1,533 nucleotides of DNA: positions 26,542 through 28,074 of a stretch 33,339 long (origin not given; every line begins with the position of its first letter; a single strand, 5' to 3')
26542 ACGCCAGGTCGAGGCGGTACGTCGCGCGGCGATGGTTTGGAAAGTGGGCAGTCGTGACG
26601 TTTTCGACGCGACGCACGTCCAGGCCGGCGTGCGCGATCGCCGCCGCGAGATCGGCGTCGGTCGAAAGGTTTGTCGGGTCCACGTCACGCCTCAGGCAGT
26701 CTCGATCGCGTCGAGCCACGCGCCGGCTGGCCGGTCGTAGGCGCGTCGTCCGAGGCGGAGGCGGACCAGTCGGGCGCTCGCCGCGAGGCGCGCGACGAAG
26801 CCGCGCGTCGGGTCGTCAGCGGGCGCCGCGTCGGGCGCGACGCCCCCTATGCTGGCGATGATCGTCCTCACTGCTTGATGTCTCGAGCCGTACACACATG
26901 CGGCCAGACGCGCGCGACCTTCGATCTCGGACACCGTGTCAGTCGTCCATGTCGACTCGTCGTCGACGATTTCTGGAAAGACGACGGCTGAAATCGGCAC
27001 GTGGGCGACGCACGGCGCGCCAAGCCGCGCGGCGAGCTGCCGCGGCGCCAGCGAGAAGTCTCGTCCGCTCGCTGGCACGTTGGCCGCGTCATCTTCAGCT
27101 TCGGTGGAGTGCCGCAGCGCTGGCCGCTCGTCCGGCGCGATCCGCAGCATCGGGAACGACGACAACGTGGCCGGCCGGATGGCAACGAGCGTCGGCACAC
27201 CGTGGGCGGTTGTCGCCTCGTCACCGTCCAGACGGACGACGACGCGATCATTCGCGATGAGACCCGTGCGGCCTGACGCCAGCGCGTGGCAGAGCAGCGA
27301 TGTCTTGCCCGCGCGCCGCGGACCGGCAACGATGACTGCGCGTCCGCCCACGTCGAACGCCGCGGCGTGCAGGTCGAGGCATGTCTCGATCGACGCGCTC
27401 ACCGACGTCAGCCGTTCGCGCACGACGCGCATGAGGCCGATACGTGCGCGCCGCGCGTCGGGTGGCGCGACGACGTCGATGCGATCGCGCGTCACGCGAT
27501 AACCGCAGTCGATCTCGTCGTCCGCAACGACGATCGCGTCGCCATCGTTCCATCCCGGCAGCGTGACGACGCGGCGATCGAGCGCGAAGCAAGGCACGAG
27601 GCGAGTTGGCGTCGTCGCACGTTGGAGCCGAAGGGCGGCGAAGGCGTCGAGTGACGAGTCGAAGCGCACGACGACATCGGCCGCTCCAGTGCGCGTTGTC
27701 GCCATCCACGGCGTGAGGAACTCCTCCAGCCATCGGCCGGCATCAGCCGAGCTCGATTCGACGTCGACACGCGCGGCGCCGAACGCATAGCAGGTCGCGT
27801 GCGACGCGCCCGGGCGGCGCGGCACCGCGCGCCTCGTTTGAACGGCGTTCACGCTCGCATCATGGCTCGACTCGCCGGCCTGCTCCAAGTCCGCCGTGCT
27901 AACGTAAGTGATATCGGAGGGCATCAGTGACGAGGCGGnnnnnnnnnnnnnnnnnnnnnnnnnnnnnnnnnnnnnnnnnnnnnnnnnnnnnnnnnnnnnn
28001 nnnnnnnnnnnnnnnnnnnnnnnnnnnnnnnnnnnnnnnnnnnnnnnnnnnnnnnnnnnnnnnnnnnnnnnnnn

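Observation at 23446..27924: Orphan phospho-/glycosyl-/nucleotidyl-transfer cassette (HprK-like kinase + APH-like kinase + GT1 + PF14907-like NTase) with no visible substrate or core enzyme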

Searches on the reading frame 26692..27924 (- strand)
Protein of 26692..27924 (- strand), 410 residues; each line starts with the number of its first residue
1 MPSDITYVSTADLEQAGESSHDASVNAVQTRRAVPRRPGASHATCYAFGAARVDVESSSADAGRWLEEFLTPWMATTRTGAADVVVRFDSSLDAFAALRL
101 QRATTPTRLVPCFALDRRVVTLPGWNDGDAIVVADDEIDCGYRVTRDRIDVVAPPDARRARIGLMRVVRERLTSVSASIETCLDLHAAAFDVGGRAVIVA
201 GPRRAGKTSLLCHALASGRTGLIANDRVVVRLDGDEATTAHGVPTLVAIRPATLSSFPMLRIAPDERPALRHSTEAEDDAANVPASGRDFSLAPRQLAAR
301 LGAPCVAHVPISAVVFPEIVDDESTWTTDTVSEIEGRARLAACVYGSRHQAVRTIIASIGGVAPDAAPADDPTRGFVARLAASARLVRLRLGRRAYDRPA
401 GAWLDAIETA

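Call 4: search_protein_families(library=pfam, proteins=[window:26692-27924:-], max_evalue=0.1)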
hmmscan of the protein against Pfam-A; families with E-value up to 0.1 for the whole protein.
window:26692-27924:- (410 aa): 3 families
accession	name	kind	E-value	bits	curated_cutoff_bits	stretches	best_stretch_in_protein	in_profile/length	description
PF13173.12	AAA_14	-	0.037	14.5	27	1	195-217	3-25/129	AAA domain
PF13191.12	AAA_16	-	0.077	13.9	32.6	1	179-285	9-107/167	AAA ATPase domain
PF02492.25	cobW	-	0.092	12.8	20.7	0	196-236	2-46/180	CobW/HypB/UreG, nucleotide-binding domain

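Call 5: search_protein_families(library=ncbifam, proteins=[window:26692-27924:-], max_evalue=0.1)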
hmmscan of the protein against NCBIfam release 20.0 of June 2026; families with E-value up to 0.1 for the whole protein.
window:26692-27924:- (410 aa): 4 families
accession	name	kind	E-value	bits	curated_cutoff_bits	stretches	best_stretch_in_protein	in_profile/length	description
TIGR04355.1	HprK_rel_B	hypoth_equivalog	1.4e-08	34.3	200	1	180-267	142-229/351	HprK-related kinase B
NF000361.1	self_FomB_kinase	exception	2.8e-06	26.6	400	1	172-252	116-190/325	FomB family phosphonate monophosphate kinase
TIGR04352.1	HprK_rel_A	equivalog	0.0031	16.7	200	1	175-233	89-146/280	HprK-related kinase A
TIGR04249.1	SCM_chp_ScmC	equivalog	0.0058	16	125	1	182-245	125-186/292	SynChlorMet cassette protein ScmC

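Call 10: find_encoding_contigs(protein=window:26692-27924:-, flank=10000, max_places=6)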
Protein window:26692-27924:- (410 aa): no gene with exactly this product is on record in the collection.

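Call 11: find_homologous_proteins(query=window:26692-27924:-, max_evalue=0.001)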
Query window:26692-27924:- (410 aa): 114 proteins with E <= 0.001 among 8000 candidates.
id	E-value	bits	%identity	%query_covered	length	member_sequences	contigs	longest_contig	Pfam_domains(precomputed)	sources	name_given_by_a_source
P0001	1.2e-256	869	99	100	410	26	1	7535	-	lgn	-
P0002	9.3e-148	511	69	89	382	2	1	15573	PF27840.1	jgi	jgi:hypothetical protein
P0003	1.1e-144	501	66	93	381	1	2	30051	-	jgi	jgi:hypothetical protein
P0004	4.9e-105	370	74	60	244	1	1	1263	-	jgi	jgi:hypothetical protein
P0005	6.1e-104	367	65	71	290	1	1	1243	-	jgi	jgi:hypothetical protein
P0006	1.2e-100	356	51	90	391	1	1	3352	-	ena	-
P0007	2.7e-93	331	48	89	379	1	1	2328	-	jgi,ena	-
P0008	1.7e-92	329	48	89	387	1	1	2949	-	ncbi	ncbi:MAG TPA: hypothetical protein VIX35_00365 [Vicinamibacterales bacterium]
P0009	1.6e-91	326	47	95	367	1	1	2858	-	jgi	jgi:hypothetical protein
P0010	3.2e-91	325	47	88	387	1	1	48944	-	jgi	jgi:hypothetical protein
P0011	5.3e-91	324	48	90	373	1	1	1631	-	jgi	jgi:hypothetical protein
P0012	5.5e-90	321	47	88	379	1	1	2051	-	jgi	jgi:hypothetical protein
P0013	4.6e-89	318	47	90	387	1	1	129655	-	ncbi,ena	-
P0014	2.4e-87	312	50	90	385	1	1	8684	-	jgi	jgi:hypothetical protein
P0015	5.2e-86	308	48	91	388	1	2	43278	-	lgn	-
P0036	1.3e-68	250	43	88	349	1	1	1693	PF27840.1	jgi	jgi:hypothetical protein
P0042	2.5e-64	236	39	91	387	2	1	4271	PF27840.1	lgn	-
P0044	4.8e-62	229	39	90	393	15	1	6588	PF27840.1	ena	-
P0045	3.9e-61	226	41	90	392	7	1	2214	PF27840.1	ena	-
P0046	5.4e-61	225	39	90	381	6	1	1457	PF27840.1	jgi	-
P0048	7.1e-60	221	51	55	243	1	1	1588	PF27840.1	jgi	jgi:hypothetical protein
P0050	2.0e-57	213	37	94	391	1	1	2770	PF27840.1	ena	-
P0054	1.3e-53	201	41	86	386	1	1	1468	PF27840.1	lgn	-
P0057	1.3e-47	181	42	70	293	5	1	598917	PF27840.1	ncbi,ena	-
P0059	1.1e-46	178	47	50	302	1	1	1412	PF27840.1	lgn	-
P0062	2.8e-38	150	31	87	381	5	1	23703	PF27840.1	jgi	-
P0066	3.7e-34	137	32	87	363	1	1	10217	PF27840.1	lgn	-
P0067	4.9e-34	136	36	80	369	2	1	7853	PF27840.1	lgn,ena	-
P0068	5.6e-34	136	36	74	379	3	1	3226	PF27840.1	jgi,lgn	jgi:hypothetical protein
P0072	6.6e-33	133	36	72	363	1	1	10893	PF27840.1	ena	-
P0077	1.3e-31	128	35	71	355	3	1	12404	PF27840.1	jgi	jgi:hypothetical protein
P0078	1.4e-31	128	30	86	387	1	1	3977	PF27840.1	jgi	jgi:hypothetical protein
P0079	1.6e-31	128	40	66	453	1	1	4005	PF27840.1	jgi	jgi:hypothetical protein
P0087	8.4e-31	126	37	66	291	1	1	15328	PF27840.1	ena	-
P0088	1.7e-30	125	34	86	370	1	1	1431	PF27840.1,PF13191.13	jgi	jgi:hypothetical protein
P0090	3.0e-30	124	38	66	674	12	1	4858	PF27840.1,PF01636.30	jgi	jgi:hypothetical protein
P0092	7.3e-30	123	34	88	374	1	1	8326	PF27840.1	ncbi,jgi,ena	-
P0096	6.8e-28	116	34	73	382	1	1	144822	-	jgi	jgi:hypothetical protein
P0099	2.2e-27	114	35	68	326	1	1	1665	PF07475.18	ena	-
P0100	3.5e-27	114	38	63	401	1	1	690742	-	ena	-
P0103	5.8e-26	110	34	74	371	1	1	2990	PF27840.1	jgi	jgi:hypothetical protein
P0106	4.2e-25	107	32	88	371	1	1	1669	PF27840.1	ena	-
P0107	1.1e-24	106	34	74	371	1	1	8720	PF27840.1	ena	-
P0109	3.1e-24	104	33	72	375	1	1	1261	PF27840.1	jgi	jgi:hypothetical protein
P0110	1.1e-21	96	34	74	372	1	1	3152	PF27840.1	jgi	-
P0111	1.8e-21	95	35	73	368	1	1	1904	PF27840.1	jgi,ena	-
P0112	2.0e-20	92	36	65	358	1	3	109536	PF27840.1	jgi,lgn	-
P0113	5.3e-17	80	34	62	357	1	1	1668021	PF27840.1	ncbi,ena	-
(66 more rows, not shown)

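Call 15: find_related_loci(query=A2, collection=genome_contigs, flank=10000)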
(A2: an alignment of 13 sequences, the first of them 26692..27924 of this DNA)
Query A2 (410 aa) in genome_contigs; peptide patterns used: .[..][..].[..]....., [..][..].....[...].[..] (x = any residue, [..] = any of these).
72 stretches matched a pattern; 32 encode a relative of the query (tblastn E <= 1e-3); 32 distinct loci.
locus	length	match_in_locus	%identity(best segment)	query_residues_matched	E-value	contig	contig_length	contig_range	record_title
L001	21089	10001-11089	46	46-407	6e-82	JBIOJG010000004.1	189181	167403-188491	MAG: Candidatus Binatia bacterium isolate GcC5-6 k141_760991_length_189181_cov_139.0000, whole genome shotgun sequence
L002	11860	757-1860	48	40-407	7e-82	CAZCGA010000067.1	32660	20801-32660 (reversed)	MAG TPA_asm: uncultured Candidatus Binatia bacterium isolate SRP119689_co1_8 genome assembly, contig: NODE_1674_length_3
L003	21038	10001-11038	43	35-410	2e-76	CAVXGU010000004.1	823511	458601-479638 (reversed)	MAG: uncultured Acidobacteriota bacterium isolate MFD02416.bin.1.281 genome assembly, contig: contig_70963, whole genome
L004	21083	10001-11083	45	46-407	7e-74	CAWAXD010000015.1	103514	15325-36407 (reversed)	MAG: uncultured delta proteobacterium isolate MFD05942.bin.2.221 genome assembly, contig: contig_39910, whole genome sho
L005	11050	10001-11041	45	44-392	4e-74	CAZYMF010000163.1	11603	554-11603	MAG TPA_asm: uncultured Candidatus Binatia bacterium isolate SRP214966_co3_99 genome assembly, contig: NODE_9055_length_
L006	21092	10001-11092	43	39-404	6e-74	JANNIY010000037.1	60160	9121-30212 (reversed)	MAG: Deltaproteobacteria bacterium isolate SOY_40_metabat_221 SOY_40_k141_1944246, whole genome shotgun sequence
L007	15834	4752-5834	44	46-407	2e-72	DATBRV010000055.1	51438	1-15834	MAG TPA_asm: Myxococcota bacterium isolate SMAG_U4138 k141_1706239, whole genome shotgun sequence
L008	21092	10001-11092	43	44-407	5e-70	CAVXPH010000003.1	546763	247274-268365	MAG: uncultured beta proteobacterium isolate MFD04570.bin.1.112 genome assembly, contig: contig_124795, whole genome sho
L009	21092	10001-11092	43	44-407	1e-69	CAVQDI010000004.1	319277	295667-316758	MAG: uncultured beta proteobacterium isolate MFD03346.bin.1.142 genome assembly, contig: contig_22678, whole genome shot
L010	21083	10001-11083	42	46-408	1e-69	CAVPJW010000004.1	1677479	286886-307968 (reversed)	MAG: uncultured Acidobacteriota bacterium isolate MFD10007.bin.1.176 genome assembly, contig: contig_23715, whole genome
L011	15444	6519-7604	41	46-408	1e-74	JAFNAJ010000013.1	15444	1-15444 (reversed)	MAG: Acidobacteria bacterium isolate CTSoil_015 scaffold_1835, whole genome shotgun sequence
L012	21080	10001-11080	42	43-407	4e-68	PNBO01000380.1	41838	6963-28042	MAG: Myxococcales bacterium isolate fen_1138 73.20120700_E3M.16_contig_35092, whole genome shotgun sequence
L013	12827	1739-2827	40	41-407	3e-67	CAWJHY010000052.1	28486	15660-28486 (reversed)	MAG: uncultured Acidobacteriota bacterium isolate MFD03323.bin.2.41 genome assembly, contig: contig_42928, whole genome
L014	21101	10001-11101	42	41-407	6e-66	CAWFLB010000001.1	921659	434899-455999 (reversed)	MAG: uncultured beta proteobacterium isolate MFD06298.bin.2.64 genome assembly, contig: contig_14042, whole genome shotg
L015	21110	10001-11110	39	31-407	8e-66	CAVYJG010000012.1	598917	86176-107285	MAG: uncultured Acidobacteriota bacterium isolate MFD01476.bin.2.37 genome assembly, contig: contig_28574, whole genome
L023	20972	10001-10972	34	30-349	1e-35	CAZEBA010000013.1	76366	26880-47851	MAG TPA_asm: uncultured Gemmatimonadota bacterium isolate SRP321284_co1_122 genome assembly, contig: NODE_370_length_763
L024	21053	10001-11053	31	31-389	3e-35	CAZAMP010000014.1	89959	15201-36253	MAG TPA_asm: uncultured bacterium isolate SRP077602_co10_281 genome assembly, contig: NODE_548_length_89959_cov_10.93795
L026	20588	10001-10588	42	65-258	8e-32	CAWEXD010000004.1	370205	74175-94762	MAG: uncultured Candidatus Rokubacteria bacterium isolate MFD06229.bin.1.275 genome assembly, contig: contig_20953, whol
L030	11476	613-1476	33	47-322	3e-25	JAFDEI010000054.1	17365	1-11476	MAG: Deltaproteobacteria bacterium isolate Meg19_46_Bin_116 Meg19_46_Bin_116_scaffold_3721, whole genome shotgun sequenc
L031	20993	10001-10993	30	65-400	1e-21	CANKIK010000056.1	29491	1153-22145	MAG: Planctomycetaceae bacterium isolate RH-9nov16-155 genome assembly, contig: RH-9nov16-C2686, whole genome shotgun se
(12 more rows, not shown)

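Call 17: find_encoding_contigs(protein=P0001, flank=10000, max_places=3)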
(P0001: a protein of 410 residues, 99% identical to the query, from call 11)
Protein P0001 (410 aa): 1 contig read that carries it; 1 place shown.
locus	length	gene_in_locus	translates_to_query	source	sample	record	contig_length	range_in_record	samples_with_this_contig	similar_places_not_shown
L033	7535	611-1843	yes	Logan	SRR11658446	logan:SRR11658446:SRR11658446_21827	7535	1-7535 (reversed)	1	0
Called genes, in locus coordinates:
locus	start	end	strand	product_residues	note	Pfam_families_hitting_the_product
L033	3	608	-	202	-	?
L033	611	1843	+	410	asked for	-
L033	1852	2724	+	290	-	PF01636:APH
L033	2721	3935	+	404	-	PF00201:UDPGT, PF06722:EryCIII-like_C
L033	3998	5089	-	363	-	PF14907:NTP_transf_5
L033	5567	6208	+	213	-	PF18979:DUF5715, PF01476:LysM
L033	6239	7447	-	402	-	PF07690:MFS_1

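Call 18: find_encoding_contigs(protein=P0003, flank=10000, max_places=3)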
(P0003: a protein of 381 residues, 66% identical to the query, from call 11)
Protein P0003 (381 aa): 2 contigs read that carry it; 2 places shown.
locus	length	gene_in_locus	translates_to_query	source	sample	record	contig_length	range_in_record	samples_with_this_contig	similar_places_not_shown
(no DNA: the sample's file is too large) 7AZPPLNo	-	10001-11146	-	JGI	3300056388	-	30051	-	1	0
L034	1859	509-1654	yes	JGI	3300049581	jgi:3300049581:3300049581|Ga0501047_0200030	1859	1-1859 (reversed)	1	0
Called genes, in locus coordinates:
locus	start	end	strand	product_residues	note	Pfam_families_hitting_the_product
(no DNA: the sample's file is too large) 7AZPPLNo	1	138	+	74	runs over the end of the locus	PF13443:HTH_26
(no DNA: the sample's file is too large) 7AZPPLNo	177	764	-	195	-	-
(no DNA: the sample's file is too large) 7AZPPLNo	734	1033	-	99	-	PF18993:Rv0078B (weak)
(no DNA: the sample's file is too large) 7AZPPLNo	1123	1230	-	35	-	-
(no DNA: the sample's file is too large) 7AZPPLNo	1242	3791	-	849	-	PF12704:MacB_PCD, PF02687:FtsX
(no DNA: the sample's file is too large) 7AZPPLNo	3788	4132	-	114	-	PF03551:PadR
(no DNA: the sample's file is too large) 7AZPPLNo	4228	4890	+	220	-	-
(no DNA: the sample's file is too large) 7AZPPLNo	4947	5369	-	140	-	PF07366:SnoaL, PF12680:SnoaL_2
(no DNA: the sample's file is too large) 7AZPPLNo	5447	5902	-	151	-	PF10604:Polyketide_cyc2 (weak)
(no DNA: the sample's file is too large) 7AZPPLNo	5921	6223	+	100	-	-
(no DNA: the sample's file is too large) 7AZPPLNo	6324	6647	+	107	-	PF03551:PadR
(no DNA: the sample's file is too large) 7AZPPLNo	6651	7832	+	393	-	PF04024:PspC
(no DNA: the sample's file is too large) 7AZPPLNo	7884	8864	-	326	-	PF01118:Semialdhyde_dh, PF22698:Semialdhyde_dhC_1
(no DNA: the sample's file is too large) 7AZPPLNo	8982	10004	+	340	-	PF08100:Dimerisation, PF25213:HVO_A0261_N (weak), PF00891:Methyltransf_2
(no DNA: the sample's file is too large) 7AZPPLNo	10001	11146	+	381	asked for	-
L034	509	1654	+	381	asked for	-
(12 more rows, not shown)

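Call 19: find_encoding_contigs(protein=P0002, flank=10000, max_places=3)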
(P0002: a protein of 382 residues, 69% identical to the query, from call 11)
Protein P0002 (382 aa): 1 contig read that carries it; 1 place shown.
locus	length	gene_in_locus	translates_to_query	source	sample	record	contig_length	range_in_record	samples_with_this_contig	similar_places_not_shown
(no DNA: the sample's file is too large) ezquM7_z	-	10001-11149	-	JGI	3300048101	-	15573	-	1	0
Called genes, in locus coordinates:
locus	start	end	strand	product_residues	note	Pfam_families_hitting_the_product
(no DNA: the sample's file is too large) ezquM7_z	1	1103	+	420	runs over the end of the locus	PF07690:MFS_1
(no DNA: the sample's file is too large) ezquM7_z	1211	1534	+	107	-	PF03551:PadR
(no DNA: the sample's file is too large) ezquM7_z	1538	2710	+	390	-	PF04024:PspC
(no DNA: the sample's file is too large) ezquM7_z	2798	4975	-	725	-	PF00069:Pkinase, PF01636:APH (faint), PF03109:ABC1 (faint), PF07714:PK_Tyr_Ser-Thr, PF14559:TPR_19 (faint)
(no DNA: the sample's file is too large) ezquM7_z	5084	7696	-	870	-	PF02687:FtsX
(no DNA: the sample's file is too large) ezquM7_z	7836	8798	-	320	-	PF01118:Semialdhyde_dh, PF22698:Semialdhyde_dhC_1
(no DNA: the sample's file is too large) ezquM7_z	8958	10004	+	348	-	PF08100:Dimerisation, PF25213:HVO_A0261_N, PF09339:HTH_IclR (weak), PF00891:Methyltransf_2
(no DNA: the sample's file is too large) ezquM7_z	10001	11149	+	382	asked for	PF27840:ScmC (weak)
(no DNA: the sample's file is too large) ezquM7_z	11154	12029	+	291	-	PF01636:APH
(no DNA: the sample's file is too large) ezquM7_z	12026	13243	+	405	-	PF00201:UDPGT, PF06722:EryCIII-like_C (weak)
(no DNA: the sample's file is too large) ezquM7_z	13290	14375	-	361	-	PF14907:NTP_transf_5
